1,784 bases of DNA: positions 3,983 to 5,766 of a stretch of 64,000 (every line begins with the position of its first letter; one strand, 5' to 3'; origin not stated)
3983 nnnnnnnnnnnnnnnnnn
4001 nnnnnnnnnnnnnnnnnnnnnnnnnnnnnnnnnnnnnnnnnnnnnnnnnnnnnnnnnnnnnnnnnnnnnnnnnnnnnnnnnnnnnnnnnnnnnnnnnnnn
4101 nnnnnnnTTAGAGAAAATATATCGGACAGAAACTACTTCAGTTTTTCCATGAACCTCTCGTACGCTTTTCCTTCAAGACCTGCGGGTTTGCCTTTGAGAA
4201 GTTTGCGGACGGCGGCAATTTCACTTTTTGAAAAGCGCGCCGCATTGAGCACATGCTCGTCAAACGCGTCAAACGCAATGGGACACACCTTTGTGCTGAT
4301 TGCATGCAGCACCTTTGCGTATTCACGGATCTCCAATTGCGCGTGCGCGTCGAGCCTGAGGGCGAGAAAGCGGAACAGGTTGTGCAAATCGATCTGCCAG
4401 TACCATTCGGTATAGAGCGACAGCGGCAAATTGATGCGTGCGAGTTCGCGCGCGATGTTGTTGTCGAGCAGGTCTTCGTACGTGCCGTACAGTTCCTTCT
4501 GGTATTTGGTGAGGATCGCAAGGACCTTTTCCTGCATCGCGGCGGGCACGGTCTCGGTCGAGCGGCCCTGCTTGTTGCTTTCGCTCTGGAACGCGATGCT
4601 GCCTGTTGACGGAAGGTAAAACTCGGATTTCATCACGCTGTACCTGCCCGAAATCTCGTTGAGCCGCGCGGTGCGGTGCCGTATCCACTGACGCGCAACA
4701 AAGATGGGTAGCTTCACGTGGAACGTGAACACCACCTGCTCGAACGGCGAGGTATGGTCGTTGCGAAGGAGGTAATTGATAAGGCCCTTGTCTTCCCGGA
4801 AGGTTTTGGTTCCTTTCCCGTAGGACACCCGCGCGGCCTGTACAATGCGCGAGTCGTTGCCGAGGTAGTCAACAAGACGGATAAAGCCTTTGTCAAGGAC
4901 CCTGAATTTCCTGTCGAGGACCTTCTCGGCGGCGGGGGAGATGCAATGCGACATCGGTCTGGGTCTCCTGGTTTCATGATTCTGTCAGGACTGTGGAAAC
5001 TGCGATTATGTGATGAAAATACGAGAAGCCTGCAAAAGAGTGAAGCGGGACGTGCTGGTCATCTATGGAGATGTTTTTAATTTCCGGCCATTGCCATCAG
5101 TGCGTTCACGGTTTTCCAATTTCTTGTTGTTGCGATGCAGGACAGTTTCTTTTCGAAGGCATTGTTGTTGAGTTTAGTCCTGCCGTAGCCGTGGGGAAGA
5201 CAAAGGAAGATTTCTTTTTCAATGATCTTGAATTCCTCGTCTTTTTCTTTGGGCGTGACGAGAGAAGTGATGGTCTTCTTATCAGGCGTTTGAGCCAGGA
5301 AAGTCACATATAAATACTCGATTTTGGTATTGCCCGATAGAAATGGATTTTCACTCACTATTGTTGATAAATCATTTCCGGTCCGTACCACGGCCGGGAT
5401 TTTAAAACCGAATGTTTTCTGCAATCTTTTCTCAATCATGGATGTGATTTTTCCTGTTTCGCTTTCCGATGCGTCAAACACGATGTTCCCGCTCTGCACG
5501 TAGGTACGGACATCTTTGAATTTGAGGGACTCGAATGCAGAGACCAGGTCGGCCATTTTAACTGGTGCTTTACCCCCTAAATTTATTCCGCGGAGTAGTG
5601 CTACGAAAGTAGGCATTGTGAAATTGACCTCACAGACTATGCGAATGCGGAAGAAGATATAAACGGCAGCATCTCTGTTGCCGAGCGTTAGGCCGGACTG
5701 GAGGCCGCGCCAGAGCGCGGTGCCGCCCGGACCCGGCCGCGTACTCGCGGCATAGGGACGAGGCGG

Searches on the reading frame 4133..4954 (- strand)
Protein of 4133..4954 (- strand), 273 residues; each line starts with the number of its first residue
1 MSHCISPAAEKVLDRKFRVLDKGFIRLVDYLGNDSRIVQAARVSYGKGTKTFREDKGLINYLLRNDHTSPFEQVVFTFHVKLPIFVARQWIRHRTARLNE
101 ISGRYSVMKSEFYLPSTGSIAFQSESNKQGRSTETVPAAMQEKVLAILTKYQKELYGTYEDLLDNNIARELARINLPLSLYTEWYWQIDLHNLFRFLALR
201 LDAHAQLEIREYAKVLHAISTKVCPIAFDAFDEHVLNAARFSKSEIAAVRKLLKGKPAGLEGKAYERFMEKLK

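Call 62: search_protein_families(library=pfam, proteins=[window:4133-4954:-], max_evalue=0.0001)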
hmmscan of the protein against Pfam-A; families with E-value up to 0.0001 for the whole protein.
window:4133-4954:- (273 aa): 1 family
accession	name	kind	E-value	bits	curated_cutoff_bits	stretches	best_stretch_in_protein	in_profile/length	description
PF02511.20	Thy1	-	4.1e-55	187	24.8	1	26-225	1-190/191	Thymidylate synthase complementing protein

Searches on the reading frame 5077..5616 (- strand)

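Call 48: search_protein_families(library=pfam, proteins=[window:5077-5616:-], max_evalue=0.00001)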
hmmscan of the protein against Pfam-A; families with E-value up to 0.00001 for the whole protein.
window:5077-5616:- (179 aa): 1 family
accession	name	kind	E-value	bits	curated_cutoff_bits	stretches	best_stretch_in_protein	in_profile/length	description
PF08002.16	DUF1697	-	5.1e-44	150.5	24.4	1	1-137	1-137/137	Protein of unknown function (DUF1697)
